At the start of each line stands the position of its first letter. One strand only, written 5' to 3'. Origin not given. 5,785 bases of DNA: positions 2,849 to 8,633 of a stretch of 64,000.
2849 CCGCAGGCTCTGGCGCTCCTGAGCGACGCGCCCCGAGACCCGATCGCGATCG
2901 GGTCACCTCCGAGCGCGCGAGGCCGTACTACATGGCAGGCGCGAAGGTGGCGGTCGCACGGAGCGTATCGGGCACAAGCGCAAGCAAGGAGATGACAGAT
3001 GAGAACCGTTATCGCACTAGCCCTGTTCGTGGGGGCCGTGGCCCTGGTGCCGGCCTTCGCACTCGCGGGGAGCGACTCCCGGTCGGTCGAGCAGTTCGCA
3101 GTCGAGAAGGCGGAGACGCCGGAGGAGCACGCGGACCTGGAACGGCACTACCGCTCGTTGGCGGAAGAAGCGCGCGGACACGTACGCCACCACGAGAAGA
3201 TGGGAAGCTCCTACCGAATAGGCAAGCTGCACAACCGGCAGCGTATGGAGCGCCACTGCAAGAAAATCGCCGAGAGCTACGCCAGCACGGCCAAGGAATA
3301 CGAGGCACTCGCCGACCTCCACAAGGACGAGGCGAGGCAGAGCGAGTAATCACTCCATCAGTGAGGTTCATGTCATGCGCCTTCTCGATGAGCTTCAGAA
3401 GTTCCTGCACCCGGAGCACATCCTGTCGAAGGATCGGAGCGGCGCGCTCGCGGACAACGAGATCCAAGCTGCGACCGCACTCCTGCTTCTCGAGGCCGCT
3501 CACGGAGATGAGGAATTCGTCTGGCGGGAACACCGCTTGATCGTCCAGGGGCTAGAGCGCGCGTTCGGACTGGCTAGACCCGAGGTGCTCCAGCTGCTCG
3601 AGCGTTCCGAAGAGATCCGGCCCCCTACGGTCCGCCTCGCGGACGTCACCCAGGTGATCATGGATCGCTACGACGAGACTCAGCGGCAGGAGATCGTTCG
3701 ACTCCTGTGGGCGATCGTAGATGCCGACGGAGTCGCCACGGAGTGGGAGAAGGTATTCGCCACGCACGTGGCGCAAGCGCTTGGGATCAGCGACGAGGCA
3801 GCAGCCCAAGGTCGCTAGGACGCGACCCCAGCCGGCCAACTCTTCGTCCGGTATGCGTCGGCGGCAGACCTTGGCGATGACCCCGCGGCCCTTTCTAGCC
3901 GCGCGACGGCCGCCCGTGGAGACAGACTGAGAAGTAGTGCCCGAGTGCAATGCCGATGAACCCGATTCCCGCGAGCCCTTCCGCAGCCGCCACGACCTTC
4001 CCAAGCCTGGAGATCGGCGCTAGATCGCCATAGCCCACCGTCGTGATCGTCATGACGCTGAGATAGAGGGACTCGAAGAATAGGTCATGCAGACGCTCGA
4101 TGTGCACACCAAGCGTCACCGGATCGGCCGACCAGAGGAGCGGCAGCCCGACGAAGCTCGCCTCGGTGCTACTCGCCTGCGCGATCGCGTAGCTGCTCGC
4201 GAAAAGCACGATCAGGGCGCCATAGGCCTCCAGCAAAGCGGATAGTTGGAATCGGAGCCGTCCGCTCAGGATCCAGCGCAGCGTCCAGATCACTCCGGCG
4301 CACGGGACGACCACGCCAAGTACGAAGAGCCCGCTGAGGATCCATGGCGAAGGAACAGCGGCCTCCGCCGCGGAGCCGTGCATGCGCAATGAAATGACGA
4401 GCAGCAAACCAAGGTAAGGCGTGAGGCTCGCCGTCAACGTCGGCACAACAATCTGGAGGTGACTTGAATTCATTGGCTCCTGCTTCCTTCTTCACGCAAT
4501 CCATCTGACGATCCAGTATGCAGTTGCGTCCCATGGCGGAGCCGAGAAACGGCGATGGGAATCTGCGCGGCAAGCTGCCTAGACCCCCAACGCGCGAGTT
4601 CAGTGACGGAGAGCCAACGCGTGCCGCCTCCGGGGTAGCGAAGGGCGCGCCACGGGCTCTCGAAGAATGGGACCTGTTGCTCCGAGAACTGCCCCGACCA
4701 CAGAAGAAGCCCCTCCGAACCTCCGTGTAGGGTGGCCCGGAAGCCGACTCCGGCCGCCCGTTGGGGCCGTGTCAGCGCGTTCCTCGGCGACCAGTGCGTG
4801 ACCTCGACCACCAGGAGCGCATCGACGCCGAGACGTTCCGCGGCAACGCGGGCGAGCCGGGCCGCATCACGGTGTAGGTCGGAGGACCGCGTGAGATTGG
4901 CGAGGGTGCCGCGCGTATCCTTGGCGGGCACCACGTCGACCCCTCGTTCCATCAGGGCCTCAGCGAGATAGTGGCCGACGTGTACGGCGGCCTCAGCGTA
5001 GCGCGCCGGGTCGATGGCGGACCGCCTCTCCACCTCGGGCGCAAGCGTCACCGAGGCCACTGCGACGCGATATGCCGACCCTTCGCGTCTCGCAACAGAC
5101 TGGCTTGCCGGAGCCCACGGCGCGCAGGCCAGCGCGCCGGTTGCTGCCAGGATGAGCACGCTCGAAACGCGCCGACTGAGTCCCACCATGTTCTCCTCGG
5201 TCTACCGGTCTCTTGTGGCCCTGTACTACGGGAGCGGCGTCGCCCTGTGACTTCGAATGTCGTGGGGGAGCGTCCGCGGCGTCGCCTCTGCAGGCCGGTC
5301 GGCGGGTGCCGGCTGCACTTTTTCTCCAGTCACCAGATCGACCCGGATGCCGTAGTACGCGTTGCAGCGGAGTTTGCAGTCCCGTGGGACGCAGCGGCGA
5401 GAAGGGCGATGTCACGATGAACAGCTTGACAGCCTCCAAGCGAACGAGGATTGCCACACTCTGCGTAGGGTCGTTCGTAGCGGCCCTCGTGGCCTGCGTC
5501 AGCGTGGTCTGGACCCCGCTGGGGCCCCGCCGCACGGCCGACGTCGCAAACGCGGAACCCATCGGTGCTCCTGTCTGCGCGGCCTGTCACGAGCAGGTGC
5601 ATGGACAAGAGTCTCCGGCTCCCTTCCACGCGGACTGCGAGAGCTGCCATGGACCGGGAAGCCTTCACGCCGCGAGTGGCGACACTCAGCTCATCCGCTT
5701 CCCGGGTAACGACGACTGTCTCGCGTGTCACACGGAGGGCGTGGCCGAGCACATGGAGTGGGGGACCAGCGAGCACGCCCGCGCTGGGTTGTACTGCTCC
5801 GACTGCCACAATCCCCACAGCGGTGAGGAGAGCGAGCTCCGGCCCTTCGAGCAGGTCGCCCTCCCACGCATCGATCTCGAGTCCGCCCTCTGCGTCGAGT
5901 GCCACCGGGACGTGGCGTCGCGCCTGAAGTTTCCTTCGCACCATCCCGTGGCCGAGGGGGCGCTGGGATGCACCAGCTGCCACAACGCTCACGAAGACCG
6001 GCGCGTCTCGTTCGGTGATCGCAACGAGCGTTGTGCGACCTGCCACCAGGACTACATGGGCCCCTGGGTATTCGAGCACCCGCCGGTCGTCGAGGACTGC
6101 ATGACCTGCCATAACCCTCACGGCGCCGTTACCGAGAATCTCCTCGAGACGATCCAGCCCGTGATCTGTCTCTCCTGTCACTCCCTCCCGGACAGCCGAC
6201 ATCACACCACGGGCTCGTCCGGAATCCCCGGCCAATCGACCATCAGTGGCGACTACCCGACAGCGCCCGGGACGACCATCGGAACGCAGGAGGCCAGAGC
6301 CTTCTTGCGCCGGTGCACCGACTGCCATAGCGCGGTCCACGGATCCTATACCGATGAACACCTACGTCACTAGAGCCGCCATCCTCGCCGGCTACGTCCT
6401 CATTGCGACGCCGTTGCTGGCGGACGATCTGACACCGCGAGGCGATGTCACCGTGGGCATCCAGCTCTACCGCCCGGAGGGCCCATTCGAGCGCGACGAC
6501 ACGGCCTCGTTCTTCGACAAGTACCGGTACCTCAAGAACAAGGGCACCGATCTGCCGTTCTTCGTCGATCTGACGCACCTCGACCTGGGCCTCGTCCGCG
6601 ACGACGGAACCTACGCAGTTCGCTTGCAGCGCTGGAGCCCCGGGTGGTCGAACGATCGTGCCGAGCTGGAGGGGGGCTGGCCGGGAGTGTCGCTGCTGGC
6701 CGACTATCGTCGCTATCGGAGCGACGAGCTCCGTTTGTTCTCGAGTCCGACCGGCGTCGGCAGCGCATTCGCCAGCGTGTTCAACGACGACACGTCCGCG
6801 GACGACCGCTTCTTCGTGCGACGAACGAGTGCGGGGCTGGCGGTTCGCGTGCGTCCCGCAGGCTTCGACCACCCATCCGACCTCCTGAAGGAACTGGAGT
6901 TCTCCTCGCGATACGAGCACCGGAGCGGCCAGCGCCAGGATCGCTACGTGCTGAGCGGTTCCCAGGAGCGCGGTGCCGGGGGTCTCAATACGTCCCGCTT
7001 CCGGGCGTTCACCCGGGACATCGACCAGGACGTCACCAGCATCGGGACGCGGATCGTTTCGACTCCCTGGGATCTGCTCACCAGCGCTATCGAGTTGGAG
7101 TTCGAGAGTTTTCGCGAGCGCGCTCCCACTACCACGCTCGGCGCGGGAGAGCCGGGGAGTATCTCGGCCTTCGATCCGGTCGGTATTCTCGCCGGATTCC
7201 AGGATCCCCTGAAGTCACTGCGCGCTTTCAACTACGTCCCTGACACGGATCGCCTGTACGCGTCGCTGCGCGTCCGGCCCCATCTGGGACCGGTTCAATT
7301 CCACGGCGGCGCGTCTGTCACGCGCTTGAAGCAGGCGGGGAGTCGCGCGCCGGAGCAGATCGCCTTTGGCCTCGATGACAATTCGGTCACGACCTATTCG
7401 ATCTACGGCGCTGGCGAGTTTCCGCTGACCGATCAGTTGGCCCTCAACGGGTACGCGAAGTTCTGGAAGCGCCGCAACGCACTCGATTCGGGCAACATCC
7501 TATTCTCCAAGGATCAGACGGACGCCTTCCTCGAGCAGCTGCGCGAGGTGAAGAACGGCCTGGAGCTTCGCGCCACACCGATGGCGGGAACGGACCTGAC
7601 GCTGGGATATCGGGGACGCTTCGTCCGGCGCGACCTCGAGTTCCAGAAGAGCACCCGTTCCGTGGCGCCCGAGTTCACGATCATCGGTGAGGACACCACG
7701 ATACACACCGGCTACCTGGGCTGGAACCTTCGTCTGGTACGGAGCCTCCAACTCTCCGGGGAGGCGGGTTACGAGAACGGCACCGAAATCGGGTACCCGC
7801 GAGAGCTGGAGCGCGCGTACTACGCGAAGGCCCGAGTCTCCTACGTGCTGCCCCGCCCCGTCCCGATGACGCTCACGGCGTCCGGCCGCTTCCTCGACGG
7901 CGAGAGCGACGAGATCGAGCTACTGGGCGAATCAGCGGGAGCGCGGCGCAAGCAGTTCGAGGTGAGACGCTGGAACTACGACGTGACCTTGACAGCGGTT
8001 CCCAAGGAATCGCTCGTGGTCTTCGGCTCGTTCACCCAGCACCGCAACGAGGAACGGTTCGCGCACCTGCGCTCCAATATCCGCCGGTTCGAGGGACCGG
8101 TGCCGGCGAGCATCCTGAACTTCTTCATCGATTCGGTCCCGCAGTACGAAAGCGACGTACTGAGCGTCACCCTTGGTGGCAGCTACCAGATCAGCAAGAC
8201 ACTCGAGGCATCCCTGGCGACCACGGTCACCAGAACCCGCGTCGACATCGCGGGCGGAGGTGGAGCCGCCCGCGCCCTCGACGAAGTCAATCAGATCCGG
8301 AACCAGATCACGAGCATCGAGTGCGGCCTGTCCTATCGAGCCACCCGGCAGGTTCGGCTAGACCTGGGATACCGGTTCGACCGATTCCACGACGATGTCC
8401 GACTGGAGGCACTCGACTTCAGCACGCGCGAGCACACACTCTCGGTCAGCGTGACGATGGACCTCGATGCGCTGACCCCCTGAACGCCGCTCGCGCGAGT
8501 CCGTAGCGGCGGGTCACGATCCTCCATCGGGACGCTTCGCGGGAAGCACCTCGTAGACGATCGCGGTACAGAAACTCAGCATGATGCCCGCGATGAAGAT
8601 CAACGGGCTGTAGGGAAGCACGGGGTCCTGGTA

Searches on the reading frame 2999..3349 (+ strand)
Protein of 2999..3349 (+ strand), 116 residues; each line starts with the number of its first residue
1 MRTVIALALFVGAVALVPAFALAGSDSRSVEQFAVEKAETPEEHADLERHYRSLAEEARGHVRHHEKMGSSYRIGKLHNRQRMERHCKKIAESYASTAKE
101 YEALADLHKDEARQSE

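Call 6: search_protein_families(library=pfam, proteins=[window:2999-3349:+], max_evalue=0.01)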
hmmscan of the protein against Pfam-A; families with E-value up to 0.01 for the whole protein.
window:2999-3349:+ (116 aa): 0 families

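Call 17: search_protein_families(library=ncbifam, proteins=[window:2999-3349:+], max_evalue=0.1)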
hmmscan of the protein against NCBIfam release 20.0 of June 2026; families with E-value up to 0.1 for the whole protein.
window:2999-3349:+ (116 aa): 2 families
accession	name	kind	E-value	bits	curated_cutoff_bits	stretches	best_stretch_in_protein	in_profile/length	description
NF047526.1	LIC_10421_fam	subfamily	8.6e-10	38.6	90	1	3-105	5-108/111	LIC_10421 family protein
NF047569.1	LIC10421_LIC12816_fam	subfamily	5.5e-07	29.6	100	1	3-105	5-108/111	LIC10421/LIC12816 family protein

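Call 80: predict_structure(alignment_id=A3)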
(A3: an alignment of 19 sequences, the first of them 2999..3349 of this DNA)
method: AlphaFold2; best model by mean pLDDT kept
length: 116 residues; sequences in the alignment: 19
mean_pLDDT: 85.5   pTM: 0.68
mean pLDDT of the five models: 85.5, 84.2, 83.8, 83.7, 81.7
residues with pLDDT >= 90: 69; 70-90: 20; 50-70: 27; < 50: 0
segments of 3 or more residues with pLDDT < 50: none
pLDDT, mean of each block of 10 residues (from residue 1): 62 60 63 89 96 98 95 86 95 98 97 91
secondary structure, 60 per line:
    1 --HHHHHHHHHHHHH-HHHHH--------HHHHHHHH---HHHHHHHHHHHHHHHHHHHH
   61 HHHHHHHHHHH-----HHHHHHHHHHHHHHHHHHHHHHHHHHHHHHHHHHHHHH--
elements in order: H3-15 H17-21 H30-37 H41-71 H77-114

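Call 82: fold_search(model_id=the predicted structure, library=pdb)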
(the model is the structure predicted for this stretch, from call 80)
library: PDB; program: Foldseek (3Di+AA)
matches with E <= 10: 100; with E <= 0.001: 0
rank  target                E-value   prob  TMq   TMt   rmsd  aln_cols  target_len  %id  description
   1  4j41_A                3.6e-01  1.00  0.63  0.81   2.1        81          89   16  The crystal structure of a secreted protein EsxB (Mutant P67A) from Bacillus anthracis str. Sterne (released 2013-02-20)
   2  8qae_C                3.8e-01  1.00  0.54  0.62   2.8        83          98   16  X-ray crystal structure of a de novo designed single-chain antiparallel 6-helix alpha-helical barrel, sc-apCC-6-SLLA (released 2024-07-03)
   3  4j7j_A                4.2e-01  1.00  0.63  0.82   1.4        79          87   15  The crystal structure of a secreted protein EsxB (Mutant G53A) from Bacillus anthracis str. Sterne (released 2013-03-06)
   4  4j11_C                4.2e-01  1.00  0.62  0.78   1.5        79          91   15  The crystal structure of a secreted protein ESXB (wild-type, in P21 space group) from Bacillus anthracis str. sterne (released 2013-02-13)
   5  4j7k_C                4.2e-01  1.00  0.62  0.78   1.5        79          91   15  The crystal structure of a secreted protein EsxB (Mutant E54Q) from Bacillus anthracis str. Sterne (released 2013-03-06)
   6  3zbh_B                4.5e-01  1.00  0.59  0.73   1.7        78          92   14  Geobacillus thermodenitrificans EsxA crystal form I (released 2012-11-21)
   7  4j41_C                5.0e-01  1.00  0.62  0.87   1.6        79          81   15  The crystal structure of a secreted protein EsxB (Mutant P67A) from Bacillus anthracis str. Sterne (released 2013-02-20)
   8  4j7k_A                5.0e-01  1.00  0.62  0.79   3.0        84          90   17  The crystal structure of a secreted protein EsxB (Mutant E54Q) from Bacillus anthracis str. Sterne (released 2013-03-06)
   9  3zbh_H                5.0e-01  1.00  0.57  0.70   2.2        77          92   14  Geobacillus thermodenitrificans EsxA crystal form I (released 2012-11-21)
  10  4j10_A                5.3e-01  1.00  0.63  0.82   1.4        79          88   15  The crystal structure of a secreted protein ESXB (SeMet-labeled) from Bacillus anthracis str. Sterne (released 2013-02-13)
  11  4j11_A                5.3e-01  1.00  0.62  0.81   3.1        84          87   17  The crystal structure of a secreted protein ESXB (wild-type, in P21 space group) from Bacillus anthracis str. sterne (released 2013-02-13)
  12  4j41_B                5.6e-01  1.00  0.63  0.83   1.4        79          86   15  The crystal structure of a secreted protein EsxB (Mutant P67A) from Bacillus anthracis str. Sterne (released 2013-02-20)
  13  4j7j_B                5.6e-01  1.00  0.61  0.80   1.5        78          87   15  The crystal structure of a secreted protein EsxB (Mutant G53A) from Bacillus anthracis str. Sterne (released 2013-03-06)
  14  3zbh_E                5.6e-01  1.00  0.58  0.73   2.0        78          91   14  Geobacillus thermodenitrificans EsxA crystal form I (released 2012-11-21)
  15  4j41_F                7.0e-01  1.00  0.62  0.87   1.2        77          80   16  The crystal structure of a secreted protein EsxB (Mutant P67A) from Bacillus anthracis str. Sterne (released 2013-02-20)
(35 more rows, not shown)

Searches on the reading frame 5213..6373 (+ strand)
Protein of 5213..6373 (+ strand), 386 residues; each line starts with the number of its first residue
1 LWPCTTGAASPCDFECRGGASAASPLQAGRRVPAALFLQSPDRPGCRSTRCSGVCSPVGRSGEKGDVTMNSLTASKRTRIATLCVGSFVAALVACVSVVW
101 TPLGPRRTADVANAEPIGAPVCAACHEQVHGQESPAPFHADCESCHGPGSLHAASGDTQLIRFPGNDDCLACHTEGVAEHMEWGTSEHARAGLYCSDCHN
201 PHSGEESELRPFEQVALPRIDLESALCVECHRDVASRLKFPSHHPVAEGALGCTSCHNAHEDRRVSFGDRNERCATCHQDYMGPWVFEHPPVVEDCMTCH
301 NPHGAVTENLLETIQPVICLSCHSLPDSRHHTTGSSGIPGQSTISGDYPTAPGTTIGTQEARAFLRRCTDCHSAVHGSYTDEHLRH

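Call 4: search_protein_families(library=pfam, proteins=[window:5213-6373:+], max_evalue=0.01)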
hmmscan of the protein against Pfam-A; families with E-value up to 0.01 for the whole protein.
window:5213-6373:+ (386 aa): 6 families
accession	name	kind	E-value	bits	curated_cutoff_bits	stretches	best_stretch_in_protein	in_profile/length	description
PF09699.15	Paired_CXXCH_1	-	1.9e-26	91.9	20.6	4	289-324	1-37/41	Doubled CXXCH motif (Paired_CXXCH_1)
PF14537.11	Cytochrom_c3_2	-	1.2e-11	45.3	25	1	188-279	2-79/79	Cytochrome c3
PF14522.11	Cytochrome_C7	-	1.1e-09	38.4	24.8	1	225-279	14-67/67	Cytochrome c7 and related cytochrome c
PF13435.11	Cytochrome_C554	-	1.5e-05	26.2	20.8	0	165-199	47-83/84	Cytochrome c554 and c-prime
PF22678.1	Cytochrom_c_NrfB-like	-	9.1e-05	23.3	27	0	220-277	29-86/89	Cytochrome c-type protein NrfB-like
PF22113.1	Mtrc-MtrF_II-IV_dom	-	0.00015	21.8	30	0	223-263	5-41/176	Outer membrane cytochrome MtrC/MtrF-like, domains II/IV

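Call 17: search_protein_families(library=ncbifam, proteins=[window:5417-6373:+], max_evalue=0.1)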
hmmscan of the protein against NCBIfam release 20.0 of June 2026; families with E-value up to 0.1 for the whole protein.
window:5417-6373:+ (318 aa): 12 families
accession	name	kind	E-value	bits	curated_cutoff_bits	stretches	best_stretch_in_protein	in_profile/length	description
NF041028.1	decahem_GSU2203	exception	9.2e-64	215.6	325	1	21-310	6-301/317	GSU2203 family decaheme c-type cytochrome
TIGR03508.1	decahem_SO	subfamily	6.3e-54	183.2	192.2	1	71-313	34-257/258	DmsE family decaheme c-type cytochrome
TIGR01905.1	paired_CXXCH_1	subfamily_domain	1.2e-18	66.7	25.2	3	221-256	1-37/41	doubled CXXCH domain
NF041198.1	UshA_like_PCGU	equivalog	6e-07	28.4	275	2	73-110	474-513/519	UshA-like (seleno)protein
TIGR03146.1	cyt_nit_nrfB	equivalog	9.5e-07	29.2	166.6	2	201-305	9-92/145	cytochrome c nitrite reductase pentaheme subunit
NF008659.0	PRK11659.1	equivalog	1.3e-06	28.3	184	1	72-169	76-173/188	cytochrome c nitrite reductase pentaheme subunit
NF047727.1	4hemeCytCCctA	equivalog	0.003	17.7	180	1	155-212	56-106/109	tetraheme c-type cytochrome CctA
NF045722.1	c3_cytochr_TmcA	equivalog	0.0074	16.1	114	0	225-262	57-94/125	acidic tetraheme cytochrome c3 TmcA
TIGR03153.1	cytochr_NrfH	equivalog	0.029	14.4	134.2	0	100-134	30-62/138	cytochrome c nitrite reductase small subunit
NF008339.0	PRK11125.1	equivalog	0.036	12.7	595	1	114-171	276-333/487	ammonia-forming cytochrome c nitrite reductase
NF040968.1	FeS_ExtO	equivalog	0.039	12.8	200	0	60-106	92-138/416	selenite/tellurite reduction operon b-type cytochrome iron-sulfur cluster-binding subunit ExtO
NF040967.1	cytc_ExtN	equivalog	0.048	12.5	200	0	60-106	92-138/415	selenite/tellurite reduction operon c-type cytochrome ExtN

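Call 78: search_solved_structures(query=window:5417-6373:+, max_evalue=0.001)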
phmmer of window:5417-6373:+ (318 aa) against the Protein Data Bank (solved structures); distinct sequences matched with E-value up to 0.001: 7.
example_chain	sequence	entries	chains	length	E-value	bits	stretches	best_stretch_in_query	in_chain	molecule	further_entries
6r2q_A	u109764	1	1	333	2.3e-28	102.5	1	45-310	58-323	Cystathionine beta-synthase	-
1qdb_A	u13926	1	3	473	2.1e-05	26.9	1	115-175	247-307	CYTOCHROME C NITRITE REDUCTASE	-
8rv0_Y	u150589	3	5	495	0.0001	24.7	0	115-168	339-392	Octaheme cytochrome c nitrite reductase | Octaheme nitrite c cytochrome c reductase | Octaheme nitrite reductase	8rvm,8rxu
1fs7_A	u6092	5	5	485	0.00017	24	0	110-171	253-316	CYTOCHROME C NITRITE REDUCTASE | Cytochrome c-552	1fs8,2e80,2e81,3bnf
1fs9_A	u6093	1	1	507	0.0002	23.7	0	110-171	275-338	CYTOCHROME C NITRITE REDUCTASE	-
2czs_A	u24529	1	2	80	0.00022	23.6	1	150-190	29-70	cytochrome c, putative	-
3bng_A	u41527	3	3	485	0.00034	23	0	110-171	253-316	Cytochrome c-552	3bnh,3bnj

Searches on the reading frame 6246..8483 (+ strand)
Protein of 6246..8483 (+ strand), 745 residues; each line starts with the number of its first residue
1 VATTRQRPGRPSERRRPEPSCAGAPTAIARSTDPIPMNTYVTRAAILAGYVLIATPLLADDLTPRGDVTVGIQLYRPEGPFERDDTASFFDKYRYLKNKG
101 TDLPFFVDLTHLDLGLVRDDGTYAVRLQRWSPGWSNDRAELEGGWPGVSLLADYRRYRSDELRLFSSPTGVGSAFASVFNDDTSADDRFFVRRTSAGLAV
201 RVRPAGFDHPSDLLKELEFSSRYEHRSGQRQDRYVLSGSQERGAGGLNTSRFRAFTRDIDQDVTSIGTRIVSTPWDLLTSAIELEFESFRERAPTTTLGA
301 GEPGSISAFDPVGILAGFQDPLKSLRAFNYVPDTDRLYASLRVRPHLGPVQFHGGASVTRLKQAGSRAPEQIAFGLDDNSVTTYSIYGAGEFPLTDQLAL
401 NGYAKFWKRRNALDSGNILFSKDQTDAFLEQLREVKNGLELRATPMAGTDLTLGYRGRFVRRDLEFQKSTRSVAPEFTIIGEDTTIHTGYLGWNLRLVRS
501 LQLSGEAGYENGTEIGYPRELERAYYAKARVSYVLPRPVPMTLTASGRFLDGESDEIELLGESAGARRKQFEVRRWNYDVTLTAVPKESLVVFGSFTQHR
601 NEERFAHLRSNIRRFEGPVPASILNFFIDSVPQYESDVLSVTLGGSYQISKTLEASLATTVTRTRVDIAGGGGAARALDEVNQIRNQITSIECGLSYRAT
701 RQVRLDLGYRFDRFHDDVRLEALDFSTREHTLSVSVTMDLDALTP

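Call 4: search_protein_families(library=pfam, proteins=[window:6246-8483:+], max_evalue=0.01)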
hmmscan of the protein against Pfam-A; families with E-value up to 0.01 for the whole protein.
window:6246-8483:+ (745 aa): 1 family
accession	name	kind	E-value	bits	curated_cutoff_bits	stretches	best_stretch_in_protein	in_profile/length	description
PF11854.14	MtrB_PioB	-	0.0024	17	23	0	638-717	469-550/635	Putative outer membrane beta-barrel porin, MtrB/PioB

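Call 17: search_protein_families(library=ncbifam, proteins=[window:6246-8483:+], max_evalue=0.1)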
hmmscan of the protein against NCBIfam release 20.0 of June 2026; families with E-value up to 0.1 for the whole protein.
window:6246-8483:+ (745 aa): 2 families
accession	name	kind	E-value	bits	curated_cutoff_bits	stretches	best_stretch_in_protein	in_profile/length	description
NF041027.1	GSU2204_Se_pt_1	equivalog_domain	2.6e-06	26.5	350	1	435-510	381-447/580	GSU2204 family CXXCH-containing (seleno)protein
TIGR03509.1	OMP_MtrB_PioB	subfamily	0.0088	14.6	240.05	0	684-734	353-400/662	MtrB/PioB family decaheme-associated outer membrane protein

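Call 32: find_homologous_proteins(query=window:6375-8483:+, max_evalue=0.00001)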
Query window:6375-8483:+ (702 aa): 12 proteins with E <= 0.00001 among 8000 candidates.
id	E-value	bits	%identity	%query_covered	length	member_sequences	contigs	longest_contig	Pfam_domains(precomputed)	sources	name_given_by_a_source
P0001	0.0e+0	1580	100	100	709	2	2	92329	-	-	-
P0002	1.3e-115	406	37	99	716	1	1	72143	-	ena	-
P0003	7.3e-104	367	34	98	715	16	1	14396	-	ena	-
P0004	2.0e-102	362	34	97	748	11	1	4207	PF11854.15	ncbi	-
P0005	2.2e-102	362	34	97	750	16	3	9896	PF11854.15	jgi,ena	jgi:hypothetical protein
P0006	1.3e-101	359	33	99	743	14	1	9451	PF11854.15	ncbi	-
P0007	4.7e-101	358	33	97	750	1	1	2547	PF11854.15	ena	-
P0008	9.0e-99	350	34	97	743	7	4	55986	-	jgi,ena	-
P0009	2.0e-96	342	33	97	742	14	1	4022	-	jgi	-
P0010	1.4e-80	290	33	93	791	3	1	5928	PF11854.15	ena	-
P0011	4.2e-78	282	33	95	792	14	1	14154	-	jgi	jgi:hypothetical protein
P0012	3.3e-77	279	32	93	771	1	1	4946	-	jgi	jgi:hypothetical protein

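Call 47: predict_structure(alignment_id=A1)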
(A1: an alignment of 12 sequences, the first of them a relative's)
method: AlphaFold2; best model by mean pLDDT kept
length: 709 residues; sequences in the alignment: 12
mean_pLDDT: 71.1   pTM: 0.64
mean pLDDT of the five models: 71.1, 67.6, 67.1, 65.6, 60.9
residues with pLDDT >= 90: 212; 70-90: 205; 50-70: 110; < 50: 182
segments of 3 or more residues with pLDDT < 50: 1-8, 18-23, 44-67, 125-151, 199-217, 263-291, 379-389, 434-437, 523-531, 571-594, 635-644, 683-687
pLDDT, mean of each block of 10 residues (from residue 1): 42 48 65 81 46 33 46 80 77 72 82 87 49 30 34 70 88 79 93 61 35 44 86 88 92 78 37 32 38 71 92 87 82 54 85 93 96 75 44 85 95 94 86 51 76 96 89 90 84 91 87 86 44 76 93 92 82 38 36 60 93 92 89 51 57 89 88 83 53 81 67
secondary structure, 60 per line:
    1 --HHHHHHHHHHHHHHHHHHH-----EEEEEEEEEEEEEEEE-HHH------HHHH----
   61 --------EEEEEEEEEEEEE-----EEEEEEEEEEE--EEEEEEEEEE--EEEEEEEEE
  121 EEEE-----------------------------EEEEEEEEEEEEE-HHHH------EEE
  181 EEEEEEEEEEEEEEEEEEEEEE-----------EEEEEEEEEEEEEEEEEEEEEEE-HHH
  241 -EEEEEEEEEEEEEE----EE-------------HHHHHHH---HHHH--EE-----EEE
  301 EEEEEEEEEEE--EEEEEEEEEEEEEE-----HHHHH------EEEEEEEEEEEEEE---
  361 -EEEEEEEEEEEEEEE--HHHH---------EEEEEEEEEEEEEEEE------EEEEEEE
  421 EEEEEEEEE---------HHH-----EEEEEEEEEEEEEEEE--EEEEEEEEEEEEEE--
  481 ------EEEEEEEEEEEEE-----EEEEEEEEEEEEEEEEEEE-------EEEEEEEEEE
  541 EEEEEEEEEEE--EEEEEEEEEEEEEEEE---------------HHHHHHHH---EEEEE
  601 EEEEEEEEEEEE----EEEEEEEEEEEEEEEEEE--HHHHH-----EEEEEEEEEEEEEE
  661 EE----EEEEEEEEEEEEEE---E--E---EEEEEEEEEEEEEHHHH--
elements in order (helices of 4 or more, strands of 3 or more residues): H3-21 E27-42 H53-56 E69-81 E87-97 E100-109 E112-124 E154-166 H168-171 E178-202 E214-236 E242-255 H275-281 H285-288 E298-311 E314-327 H333-337 E344-357 E362-376 H379-382 E392-407 E414-429 E447-462 E465-478 E487-499 E505-523 E531-551 E554-569 H585-592 E596-612 E617-634 H637-641 E647-662 E667-680 E691-703 H704-707

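Call 51: fold_search(model_id=the predicted structure, library=pdb)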
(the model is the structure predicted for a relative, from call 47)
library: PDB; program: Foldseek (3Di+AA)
matches with E <= 10: 815; with E <= 0.001: 323
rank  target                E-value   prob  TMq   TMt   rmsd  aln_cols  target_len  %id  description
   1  6r2q_B                1.2e-19  1.00  0.62  0.67   7.2       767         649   14  Structure of the Mtr complex (released 2020-04-22)
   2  6e4v                  1.4e-08  1.00  0.31  0.33  17.3       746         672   10  The Crystal Structure of FhuE from E. coli in complex with its substrate Coprogen (released 2019-04-10)
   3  5fr8_A                2.9e-08  1.00  0.37  0.37  12.5       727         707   10  Crystal structure of the siderophore receptor PirA from Acinetobacter baumannii (released 2016-05-11)
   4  4rvw                  3.1e-08  1.00  0.38  0.43  10.1       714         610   10  Structure of the bacterial Zn-transporter ZnuD from Neisseria meningitidis (soaked with 20 micromolar Zinc) (released 2015-08-19)
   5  4rdr                  3.9e-08  1.00  0.38  0.38  12.6       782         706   10  Structure of the bacterial Zn-transporter ZnuD from Neisseria meningitidis (locked conformation bound to zinc and cadmiu (released 2015-08-19)
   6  2hdi_A                4.5e-08  1.00  0.35  0.40  13.8       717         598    9  Crystal structure of the Colicin I receptor Cir from E.coli in complex with receptor binding domain of Colicin Ia. (released 2007-05-08)
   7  4rdt_A                4.9e-08  1.00  0.39  0.42  12.1       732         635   10  Structure of the bacterial Zn-transporter ZnuD from Neisseria meningitidis (flexible conformation bound to a zinc ion) (released 2015-08-19)
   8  5fok_B                5.4e-08  1.00  0.33  0.35  15.7       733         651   12  Crystal structure of the siderophore receptor PiuA from Pseudomonas aeruginosa (released 2016-05-11)
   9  9nn6_A                5.7e-08  1.00  0.38  0.41  11.6       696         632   10  E. coli Cir in Complex with the RBD of Microcin V (released 2025-09-24)
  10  7zgx_A                6.0e-08  1.00  0.28  0.22  19.0       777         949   10  S-layer Deinoxanthin Binding Complex, C1 symmetry (released 2022-07-13)
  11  8agd_A                6.0e-08  1.00  0.26  0.18  18.0       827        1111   10  Full SDBC and SOD assembly (released 2023-04-12)
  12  6z99_A                6.6e-08  1.00  0.35  0.38  14.2       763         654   11  Copper transporter OprC (released 2021-06-30)
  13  8p97_A                6.9e-08  1.00  0.36  0.39  11.1       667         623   11  BtuB3G3 bound to cyanocobalamin with disordered EL8 (released 2023-08-16)
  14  5m9b                  8.7e-08  1.00  0.38  0.38  13.2       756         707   13  Crystal structure of the ferric enterobactin receptor (PfeA) from Pseudomonas aeruginosa (released 2018-02-21)
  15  6z8r_B                8.7e-08  1.00  0.35  0.38  14.1       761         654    9  Copper transporter OprC (released 2021-06-09)
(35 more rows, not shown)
